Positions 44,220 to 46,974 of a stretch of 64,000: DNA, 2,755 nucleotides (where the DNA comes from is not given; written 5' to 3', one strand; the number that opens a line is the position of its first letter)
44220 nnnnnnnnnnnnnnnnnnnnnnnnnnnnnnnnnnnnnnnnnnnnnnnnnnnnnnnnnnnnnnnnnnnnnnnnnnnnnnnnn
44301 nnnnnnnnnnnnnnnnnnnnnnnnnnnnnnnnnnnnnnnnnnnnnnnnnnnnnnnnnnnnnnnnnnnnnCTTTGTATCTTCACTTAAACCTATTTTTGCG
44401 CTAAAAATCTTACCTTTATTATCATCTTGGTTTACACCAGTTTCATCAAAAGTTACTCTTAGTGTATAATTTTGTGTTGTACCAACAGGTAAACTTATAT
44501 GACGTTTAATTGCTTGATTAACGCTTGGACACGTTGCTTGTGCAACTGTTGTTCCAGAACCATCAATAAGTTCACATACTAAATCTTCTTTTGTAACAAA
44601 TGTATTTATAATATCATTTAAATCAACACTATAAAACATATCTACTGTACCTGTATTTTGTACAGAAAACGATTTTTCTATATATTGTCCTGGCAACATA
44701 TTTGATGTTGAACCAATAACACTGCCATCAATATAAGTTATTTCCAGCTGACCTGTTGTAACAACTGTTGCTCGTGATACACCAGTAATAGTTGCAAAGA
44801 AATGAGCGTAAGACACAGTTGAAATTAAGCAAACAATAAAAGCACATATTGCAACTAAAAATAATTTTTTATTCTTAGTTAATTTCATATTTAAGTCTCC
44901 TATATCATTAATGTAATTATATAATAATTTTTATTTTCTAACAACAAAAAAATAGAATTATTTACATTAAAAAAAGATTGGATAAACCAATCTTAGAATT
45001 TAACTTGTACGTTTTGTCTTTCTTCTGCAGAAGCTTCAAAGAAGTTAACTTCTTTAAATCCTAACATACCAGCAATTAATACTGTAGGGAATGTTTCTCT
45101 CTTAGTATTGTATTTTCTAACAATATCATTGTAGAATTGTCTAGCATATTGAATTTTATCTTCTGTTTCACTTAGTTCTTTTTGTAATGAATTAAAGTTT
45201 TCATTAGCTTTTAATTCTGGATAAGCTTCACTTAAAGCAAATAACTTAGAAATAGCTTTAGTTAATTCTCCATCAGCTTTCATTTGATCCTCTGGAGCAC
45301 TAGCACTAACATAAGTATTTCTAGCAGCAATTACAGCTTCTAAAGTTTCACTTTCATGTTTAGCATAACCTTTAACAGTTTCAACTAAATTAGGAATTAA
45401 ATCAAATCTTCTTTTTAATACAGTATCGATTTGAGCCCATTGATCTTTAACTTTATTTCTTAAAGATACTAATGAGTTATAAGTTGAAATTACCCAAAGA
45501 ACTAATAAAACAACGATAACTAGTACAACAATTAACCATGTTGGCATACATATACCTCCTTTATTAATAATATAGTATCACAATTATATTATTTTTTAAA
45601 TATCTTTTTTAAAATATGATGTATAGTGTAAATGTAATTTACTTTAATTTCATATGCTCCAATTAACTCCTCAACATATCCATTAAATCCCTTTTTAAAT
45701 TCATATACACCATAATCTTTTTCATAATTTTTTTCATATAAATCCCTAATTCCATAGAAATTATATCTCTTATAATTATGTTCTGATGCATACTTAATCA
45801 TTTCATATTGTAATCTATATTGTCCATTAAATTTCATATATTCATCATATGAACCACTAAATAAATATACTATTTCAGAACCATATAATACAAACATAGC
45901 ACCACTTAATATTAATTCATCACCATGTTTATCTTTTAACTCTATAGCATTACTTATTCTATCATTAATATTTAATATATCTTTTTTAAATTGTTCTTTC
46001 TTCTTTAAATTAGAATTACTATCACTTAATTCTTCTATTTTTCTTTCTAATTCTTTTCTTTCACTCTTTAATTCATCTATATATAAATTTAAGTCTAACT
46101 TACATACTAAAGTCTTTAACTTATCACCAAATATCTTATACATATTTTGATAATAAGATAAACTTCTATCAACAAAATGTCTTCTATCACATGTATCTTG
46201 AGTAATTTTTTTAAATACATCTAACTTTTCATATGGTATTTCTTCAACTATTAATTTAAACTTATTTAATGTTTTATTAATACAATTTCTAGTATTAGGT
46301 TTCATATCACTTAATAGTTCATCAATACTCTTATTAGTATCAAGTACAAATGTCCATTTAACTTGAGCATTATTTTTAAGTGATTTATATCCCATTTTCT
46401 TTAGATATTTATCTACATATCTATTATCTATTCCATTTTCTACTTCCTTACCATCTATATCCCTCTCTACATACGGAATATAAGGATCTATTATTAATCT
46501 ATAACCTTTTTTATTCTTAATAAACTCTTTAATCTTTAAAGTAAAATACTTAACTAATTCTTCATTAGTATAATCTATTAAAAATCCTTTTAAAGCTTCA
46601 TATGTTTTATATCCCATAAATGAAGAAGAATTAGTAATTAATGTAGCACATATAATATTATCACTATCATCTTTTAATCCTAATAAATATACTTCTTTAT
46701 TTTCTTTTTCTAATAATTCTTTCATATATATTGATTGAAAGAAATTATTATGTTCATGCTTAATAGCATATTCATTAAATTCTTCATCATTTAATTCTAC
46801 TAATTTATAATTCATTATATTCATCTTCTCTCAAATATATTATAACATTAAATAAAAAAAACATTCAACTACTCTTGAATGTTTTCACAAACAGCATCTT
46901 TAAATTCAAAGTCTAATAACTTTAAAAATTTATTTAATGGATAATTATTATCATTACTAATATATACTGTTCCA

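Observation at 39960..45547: Cluster 2: three more TasA-like-N-domain proteins, two carrying DUF285/26-residue surface repeats, bracketed by LemA and a DUF2207 membrane protein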

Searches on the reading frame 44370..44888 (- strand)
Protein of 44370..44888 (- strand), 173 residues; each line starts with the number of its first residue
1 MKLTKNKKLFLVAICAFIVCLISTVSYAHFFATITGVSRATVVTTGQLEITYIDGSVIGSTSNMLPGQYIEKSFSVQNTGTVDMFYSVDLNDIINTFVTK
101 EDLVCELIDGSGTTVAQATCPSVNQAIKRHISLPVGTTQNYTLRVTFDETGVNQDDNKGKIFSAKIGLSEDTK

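Call 16: find_homologous_proteins(query=A1, max_evalue=0.001)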
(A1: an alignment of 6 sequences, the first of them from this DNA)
Query A1 (6 sequences) (173 aa, profile of the alignment): 20 proteins with E <= 0.001 among 2415 candidates.
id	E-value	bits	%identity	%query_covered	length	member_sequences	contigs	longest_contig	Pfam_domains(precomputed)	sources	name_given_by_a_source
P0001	1.6e-59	219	38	95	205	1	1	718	PF12389.14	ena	-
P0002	1.0e-58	216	39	96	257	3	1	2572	PF12389.14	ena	-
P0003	2.0e-57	212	40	92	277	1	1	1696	PF12389.14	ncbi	-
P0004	1.8e-56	209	47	96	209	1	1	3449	PF12389.14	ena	-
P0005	1.8e-55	205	40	96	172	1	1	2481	PF12389.14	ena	-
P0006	4.5e-55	204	45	84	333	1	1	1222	-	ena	-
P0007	7.6e-55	203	47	97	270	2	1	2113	PF12389.14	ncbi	-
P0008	9.7e-54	200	41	98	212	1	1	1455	PF12389.14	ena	-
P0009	1.4e-53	199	41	92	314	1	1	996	PF12389.14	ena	-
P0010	1.3e-50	190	45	84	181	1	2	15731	PF12389.14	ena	-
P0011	1.5e-49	186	42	84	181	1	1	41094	-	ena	-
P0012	3.0e-48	182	43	96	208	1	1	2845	-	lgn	-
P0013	6.3e-46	174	36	96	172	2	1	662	PF12389.14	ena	-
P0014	4.6e-45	172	43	94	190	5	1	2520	PF12389.14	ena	-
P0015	3.5e-43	165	40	64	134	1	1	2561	PF12389.14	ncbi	-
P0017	2.7e-37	146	37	83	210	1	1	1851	PF12389.14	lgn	-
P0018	2.0e-34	137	40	91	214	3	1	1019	PF12389.14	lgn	-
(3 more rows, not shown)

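Call 18: find_encoding_contigs(protein=P0011, flank=10000, max_places=3)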
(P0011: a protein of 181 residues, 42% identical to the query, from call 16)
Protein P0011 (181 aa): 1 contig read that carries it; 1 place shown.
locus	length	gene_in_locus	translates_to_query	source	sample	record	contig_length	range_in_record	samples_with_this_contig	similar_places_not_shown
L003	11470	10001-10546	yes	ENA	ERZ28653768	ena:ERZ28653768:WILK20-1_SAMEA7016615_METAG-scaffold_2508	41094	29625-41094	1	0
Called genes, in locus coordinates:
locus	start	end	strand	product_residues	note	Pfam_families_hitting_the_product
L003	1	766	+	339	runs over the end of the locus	-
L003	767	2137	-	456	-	PF02878:PGM_PMM_I, PF02879:PGM_PMM_II, PF02880:PGM_PMM_III, PF00408:PGM_PMM_IV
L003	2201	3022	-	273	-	PF04203:Sortase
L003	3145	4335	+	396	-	-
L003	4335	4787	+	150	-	-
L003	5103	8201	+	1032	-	PF00133:tRNA-synt_1, PF09334:tRNA-synt_1g (weak), PF08264:Anticodon_1, PF19302:DUF5915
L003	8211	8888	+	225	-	-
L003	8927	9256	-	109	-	-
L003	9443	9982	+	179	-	-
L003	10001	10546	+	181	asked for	-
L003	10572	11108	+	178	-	PF12389:Peptidase_M73 (faint)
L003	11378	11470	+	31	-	?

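Call 19: find_encoding_contigs(protein=P0010, flank=10000, max_places=3)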
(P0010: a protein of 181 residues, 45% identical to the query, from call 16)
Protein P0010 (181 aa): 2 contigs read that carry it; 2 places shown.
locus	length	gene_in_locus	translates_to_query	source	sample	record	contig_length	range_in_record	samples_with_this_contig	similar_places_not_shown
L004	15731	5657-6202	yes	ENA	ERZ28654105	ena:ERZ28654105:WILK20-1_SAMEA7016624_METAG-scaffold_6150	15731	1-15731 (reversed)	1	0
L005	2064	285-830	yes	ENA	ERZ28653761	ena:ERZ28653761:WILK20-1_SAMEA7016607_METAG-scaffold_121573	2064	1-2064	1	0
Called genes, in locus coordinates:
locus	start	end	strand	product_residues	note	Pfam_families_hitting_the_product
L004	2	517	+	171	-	?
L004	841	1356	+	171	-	-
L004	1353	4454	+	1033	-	PF00133:tRNA-synt_1, PF09334:tRNA-synt_1g (weak), PF08264:Anticodon_1, PF19302:DUF5915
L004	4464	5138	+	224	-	-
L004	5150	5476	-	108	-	-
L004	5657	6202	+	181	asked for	PF12389:Peptidase_M73 (weak)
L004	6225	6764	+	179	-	PF12389:Peptidase_M73 (weak)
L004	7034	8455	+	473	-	PF00587:tRNA-synt_2b, PF03129:HGTP_anticodon, PF09180:ProRS-C_1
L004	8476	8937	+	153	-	-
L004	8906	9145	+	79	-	PF07866:DUF1653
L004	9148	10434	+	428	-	PF02403:Seryl_tRNA_N, PF00587:tRNA-synt_2b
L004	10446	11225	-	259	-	PF03848:TehB (weak), PF13489:Methyltransf_23, PF01209:Ubie_methyltran (weak), PF13847:Methyltransf_31, PF08241:Methyltransf_11, PF08242:Methyltransf_12, PF13649:Methyltransf_25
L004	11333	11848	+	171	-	PF02659:Mntp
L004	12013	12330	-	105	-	PF08863:YolD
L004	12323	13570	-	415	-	PF00817:IMS, PF11798:IMS_HHH, PF21999:IMS_HHH_1, PF11799:IMS_C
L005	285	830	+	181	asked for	PF12389:Peptidase_M73 (weak)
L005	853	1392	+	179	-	PF12389:Peptidase_M73 (weak)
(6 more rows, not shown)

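Call 20: search_solved_structures(query=A1, max_evalue=10, show_alignments=2)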
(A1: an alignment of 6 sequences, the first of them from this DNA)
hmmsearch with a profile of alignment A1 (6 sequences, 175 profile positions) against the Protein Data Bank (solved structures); distinct sequences matched with E-value up to 10: 7.
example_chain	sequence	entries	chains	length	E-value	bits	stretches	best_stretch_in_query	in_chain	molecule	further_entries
5of1_A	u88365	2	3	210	0.0016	21.5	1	41-84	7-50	Spore coat-associated protein N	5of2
8aur_A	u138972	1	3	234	0.0022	21.1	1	40-84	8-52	Major biofilm matrix component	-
9sj2_C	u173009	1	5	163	0.025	17.6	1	61-92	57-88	AbpX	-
9rhp_A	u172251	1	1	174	0.064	16.3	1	61-92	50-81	Archaeal bundling protein X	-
9tp2_A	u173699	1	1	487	0.12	15.5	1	80-127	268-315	HomA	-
9tpy_A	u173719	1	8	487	0.12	15.5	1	80-127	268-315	HomA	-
5eo2_A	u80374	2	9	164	0.13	15.4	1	68-100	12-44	thioesterase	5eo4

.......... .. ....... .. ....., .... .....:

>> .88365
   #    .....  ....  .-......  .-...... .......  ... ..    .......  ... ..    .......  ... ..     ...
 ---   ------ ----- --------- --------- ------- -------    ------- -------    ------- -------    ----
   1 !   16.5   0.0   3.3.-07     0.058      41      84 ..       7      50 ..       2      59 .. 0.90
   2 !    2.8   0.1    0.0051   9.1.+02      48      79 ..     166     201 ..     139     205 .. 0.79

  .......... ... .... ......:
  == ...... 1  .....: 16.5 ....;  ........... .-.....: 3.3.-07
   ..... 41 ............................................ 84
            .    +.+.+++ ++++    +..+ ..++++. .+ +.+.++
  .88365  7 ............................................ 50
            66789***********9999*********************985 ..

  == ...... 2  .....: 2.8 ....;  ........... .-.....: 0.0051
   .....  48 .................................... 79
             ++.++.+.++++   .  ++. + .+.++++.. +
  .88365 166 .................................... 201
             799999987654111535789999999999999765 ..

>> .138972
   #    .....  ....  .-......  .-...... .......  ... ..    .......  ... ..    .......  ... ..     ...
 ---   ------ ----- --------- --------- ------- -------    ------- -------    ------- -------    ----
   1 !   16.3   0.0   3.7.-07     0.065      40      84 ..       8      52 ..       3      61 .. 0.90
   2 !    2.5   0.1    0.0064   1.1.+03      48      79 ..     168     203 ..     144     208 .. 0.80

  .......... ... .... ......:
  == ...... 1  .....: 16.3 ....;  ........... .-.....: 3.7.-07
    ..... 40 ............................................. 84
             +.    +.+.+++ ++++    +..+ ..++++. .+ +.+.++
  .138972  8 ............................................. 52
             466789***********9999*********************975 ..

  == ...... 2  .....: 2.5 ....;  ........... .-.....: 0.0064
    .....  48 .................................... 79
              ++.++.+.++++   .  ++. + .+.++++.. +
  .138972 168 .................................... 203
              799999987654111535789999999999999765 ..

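Call 25: search_protein_representatives(alignment_id=A1)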
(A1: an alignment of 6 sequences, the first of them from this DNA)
Query: 6 sequences, 175 profile positions. Proteins with E-value up to 0.001 (for the whole library): 3933; up to 1e-10: 2046; up to 1e-30: 273. The best 150 are listed.
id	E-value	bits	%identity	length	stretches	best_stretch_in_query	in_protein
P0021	1.7e-71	256.0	-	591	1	1-174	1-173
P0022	7.6e-70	250.6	-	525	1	1-174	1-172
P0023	2.1e-69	249.2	-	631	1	1-174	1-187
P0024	4.6e-69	248.1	-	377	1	1-174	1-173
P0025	2.6e-67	242.4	-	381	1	1-174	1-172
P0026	1.1e-63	230.6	-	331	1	2-174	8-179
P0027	3.0e-63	229.1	-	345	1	1-174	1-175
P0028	4.0e-63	228.7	-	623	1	1-173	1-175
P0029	6.0e-63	228.1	-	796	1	1-173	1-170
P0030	1.4e-62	227.0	-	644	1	1-174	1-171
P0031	1.8e-62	226.6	-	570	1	1-174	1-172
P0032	2.9e-62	225.9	-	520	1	2-173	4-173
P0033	3.6e-62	225.6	-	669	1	1-174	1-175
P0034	2.6e-61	222.8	-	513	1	1-172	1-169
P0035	4.0e-61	222.2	-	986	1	2-173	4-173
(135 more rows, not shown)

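Call 29: search_protein_families(library=pfam, alignment_id=A2, max_evalue=0.001)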
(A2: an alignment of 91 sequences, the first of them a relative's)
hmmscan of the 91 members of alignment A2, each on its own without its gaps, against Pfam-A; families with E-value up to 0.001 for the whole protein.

A. member 1, P0021 (591 aa): 2 families
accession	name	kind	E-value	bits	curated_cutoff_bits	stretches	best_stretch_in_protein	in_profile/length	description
PF03382.20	DUF285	-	3.1e-15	56.4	25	1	454-563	15-109/120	Mycoplasma protein of unknown function, DUF285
PF12389.13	Peptidase_M73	-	5.5e-06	26.8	22.5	1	3-83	2-77/196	Camelysin metallo-endopeptidase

B. families by the number of members that match (of 91 scanned): 23 families
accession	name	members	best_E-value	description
PF12389.13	Peptidase_M73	87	5e-13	Camelysin metallo-endopeptidase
PF03382.20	DUF285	28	6.4e-94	Mycoplasma protein of unknown function, DUF285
PF09479.16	Flg_new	8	7e-27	Listeria-Bacteroides repeat domain (List_Bact_rpt)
PF13855.12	LRR_8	5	6.2e-10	Leucine rich repeat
PF12799.13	LRR_4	5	3.8e-07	Leucine Rich repeats (2 copies)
PF23952.1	LRR_EndoS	4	9.9e-06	Endo-beta-N-acetylglucosaminidase EndoS LRR domain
PF18998.6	Flg_new_2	3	3.4e-08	Divergent InlB B-repeat domain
PF13306.12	LRR_5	3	1.1e-07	BspA type Leucine rich repeat region (6 copies)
PF12810.13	ALK_LTK_GRD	2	4.7e-31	ALK/LTK, Glycine-rich domain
PF12708.12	Pect-lyase_RHGA_epim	2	6.8e-15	Rhamnogalacturonase A/epimerase, pectate lyase-like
PF24048.1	LRR_NXF1-5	2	3.3e-05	NXF1/2/3/5 leucine-rich repeat domain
PF16116.10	DUF4832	1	4.9e-51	Domain of unknown function (DUF4832)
PF16173.10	DUF4874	1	5.2e-38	Domain of unknown function (DUF4874)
PF00150.24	Cellulase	1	3.2e-37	Cellulase (glycosyl hydrolase family 5)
PF07523.18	Big_3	1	3.4e-11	Bacterial Ig-like domain (group 3)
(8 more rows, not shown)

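Call 38: find_related_loci(query=A1, collection=genome_contigs, flank=10000)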
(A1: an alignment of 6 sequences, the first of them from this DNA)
Query A1 (173 aa) in genome_contigs; peptide patterns used: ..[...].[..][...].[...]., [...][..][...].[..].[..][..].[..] (x = any residue, [..] = any of these).
261 stretches matched a pattern; 16 encode a relative of the query (tblastn E <= 1e-3); 16 distinct loci.
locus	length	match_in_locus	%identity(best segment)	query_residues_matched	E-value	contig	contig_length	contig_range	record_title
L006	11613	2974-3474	45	6-170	7e-44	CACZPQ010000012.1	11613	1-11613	MAG: uncultured Erysipelotrichaceae bacterium isolate RUG12834 genome assembly, contig: RUG12834_asm_12, whole genome sh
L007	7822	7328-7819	48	5-166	2e-43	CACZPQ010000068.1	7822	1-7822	MAG: uncultured Erysipelotrichaceae bacterium isolate RUG12834 genome assembly, contig: RUG12834_asm_68, whole genome sh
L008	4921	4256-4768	45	2-170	1e-37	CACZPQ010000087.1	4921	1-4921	MAG: uncultured Erysipelotrichaceae bacterium isolate RUG12834 genome assembly, contig: RUG12834_asm_87, whole genome sh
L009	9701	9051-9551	45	7-170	8e-38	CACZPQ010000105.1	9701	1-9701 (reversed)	MAG: uncultured Erysipelotrichaceae bacterium isolate RUG12834 genome assembly, contig: RUG12834_asm_105, whole genome s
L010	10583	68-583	42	2-170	4e-36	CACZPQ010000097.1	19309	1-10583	MAG: uncultured Erysipelotrichaceae bacterium isolate RUG12834 genome assembly, contig: RUG12834_asm_97, whole genome sh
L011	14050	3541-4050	42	6-173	5e-35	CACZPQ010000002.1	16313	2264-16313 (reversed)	MAG: uncultured Erysipelotrichaceae bacterium isolate RUG12834 genome assembly, contig: RUG12834_asm_2, whole genome sho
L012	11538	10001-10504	41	6-171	1e-32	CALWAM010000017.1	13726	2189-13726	MAG: uncultured Bacilli bacterium isolate BRZ_GD__bin104 genome assembly, contig: BRZ_GD__NODE_5587_length_13726_cov_4.0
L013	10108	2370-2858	38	6-168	3e-32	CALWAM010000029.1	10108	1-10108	MAG: uncultured Bacilli bacterium isolate BRZ_GD__bin104 genome assembly, contig: BRZ_GD__NODE_8221_length_10108_cov_4.2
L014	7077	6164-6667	38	6-171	8e-30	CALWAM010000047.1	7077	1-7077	MAG: uncultured Bacilli bacterium isolate BRZ_GD__bin104 genome assembly, contig: BRZ_GD__NODE_12820_length_7077_cov_4.3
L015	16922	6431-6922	43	11-173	5e-39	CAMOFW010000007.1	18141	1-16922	MAG: uncultured Tenericutes bacterium isolate SRR873603_bin.70_metaWRAP_v1.3_MAG genome assembly, contig: NODE_7762_leng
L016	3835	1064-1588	36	3-170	4e-25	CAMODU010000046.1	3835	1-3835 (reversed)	MAG: uncultured bacterium isolate SRR873606_bin.1_metaWRAP_v1.3_MAG genome assembly, contig: NODE_80390_length_3835_cov_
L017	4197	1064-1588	35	3-170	6e-25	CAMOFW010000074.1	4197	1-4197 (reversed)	MAG: uncultured Tenericutes bacterium isolate SRR873603_bin.70_metaWRAP_v1.3_MAG genome assembly, contig: NODE_72066_len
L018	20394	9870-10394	31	2-166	9e-20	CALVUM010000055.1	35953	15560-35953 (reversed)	MAG: uncultured Bacilli bacterium isolate E14__bin37 genome assembly, contig: E14__k127_3935204, whole genome shotgun se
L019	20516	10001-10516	27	1-168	3e-17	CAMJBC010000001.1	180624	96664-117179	MAG: uncultured Tenericutes bacterium isolate SRR12081297_bin.39_metaWRAP_v1.3_MAG genome assembly, contig: ERZ12289777.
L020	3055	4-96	58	141-171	1e-6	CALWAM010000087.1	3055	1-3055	MAG: uncultured Bacilli bacterium isolate BRZ_GD__bin104 genome assembly, contig: BRZ_GD__NODE_38792_length_3055_cov_3.5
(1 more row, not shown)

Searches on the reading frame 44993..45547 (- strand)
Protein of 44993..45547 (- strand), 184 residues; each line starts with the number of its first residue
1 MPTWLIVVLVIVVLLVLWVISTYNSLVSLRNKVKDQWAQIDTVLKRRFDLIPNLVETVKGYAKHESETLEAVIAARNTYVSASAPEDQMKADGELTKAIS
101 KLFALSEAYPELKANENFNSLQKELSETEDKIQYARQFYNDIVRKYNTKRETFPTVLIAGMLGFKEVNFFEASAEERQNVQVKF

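Call 4: search_protein_families(library=pfam, proteins=[window:44993-45547:-], max_evalue=0.1)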
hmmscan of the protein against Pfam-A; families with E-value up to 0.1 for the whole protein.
window:44993-45547:- (184 aa): 9 families
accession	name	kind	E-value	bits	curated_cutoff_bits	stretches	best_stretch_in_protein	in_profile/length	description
PF04011.17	LemA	-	1e-61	207.6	26.2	1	36-184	1-149/149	LemA family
PF17023.10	DUF5098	-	0.00098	18.6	27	1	39-153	74-183/462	Domain of unknown function (DUF5098)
PF14584.11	DUF4446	-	0.0083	16.6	27.4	0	5-65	3-68/150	Protein of unknown function (DUF4446)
PF22699.1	GMIP-like_FCH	-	0.0089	15.8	27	1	117-166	176-225/283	GEM-interacting protein-like, FCH domain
PF06133.16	Com_YlbF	-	0.027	15.4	23.9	1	67-153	6-89/105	Control of competence regulator ComK, YlbF/YmcA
PF13175.12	AAA_15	-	0.028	14.5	32.1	1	30-143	159-268/374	AAA ATPase domain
PF25474.1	TPR_TmcB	-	0.044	14.1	27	0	23-91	56-124/125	TmcB, TPR repeats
PF20960.2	Bag6_BAGS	-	0.059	14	22.9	0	119-144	25-50/53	Bag6, BAG-similar domain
PF24423.1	OVT1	-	0.064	14.1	30.9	0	115-156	7-48/100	Major antigen, helical domain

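Call 5: search_protein_families(library=ncbifam, proteins=[window:44993-45547:-], max_evalue=0.1)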
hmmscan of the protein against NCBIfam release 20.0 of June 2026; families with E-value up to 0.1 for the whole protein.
window:44993-45547:- (184 aa): 3 families
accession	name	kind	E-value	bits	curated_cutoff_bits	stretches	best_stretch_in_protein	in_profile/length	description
NF040966.1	MamQ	equivalog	5.3e-25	88.2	250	2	63-177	79-194/221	magnetosome protein MamQ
TIGR02980.1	SigBFG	subfamily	0.02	14.6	234.35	1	36-138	91-192/227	SigB/SigF/SigG family RNA polymerase sigma factor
NF050169.1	CatEfflxFieF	equivalog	0.04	13.1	420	1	7-73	15-80/282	cation efflux pump FieF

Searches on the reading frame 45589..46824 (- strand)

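Call 9: search_protein_families(library=pfam, proteins=[window:45589-46824:-], max_evalue=0.001)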
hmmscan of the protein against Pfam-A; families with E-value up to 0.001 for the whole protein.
window:45589-46824:- (411 aa): 1 family
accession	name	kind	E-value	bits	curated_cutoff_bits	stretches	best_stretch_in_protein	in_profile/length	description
PF02388.22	FemAB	-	4.2e-95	319.4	24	1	11-407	1-406/406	FemAB family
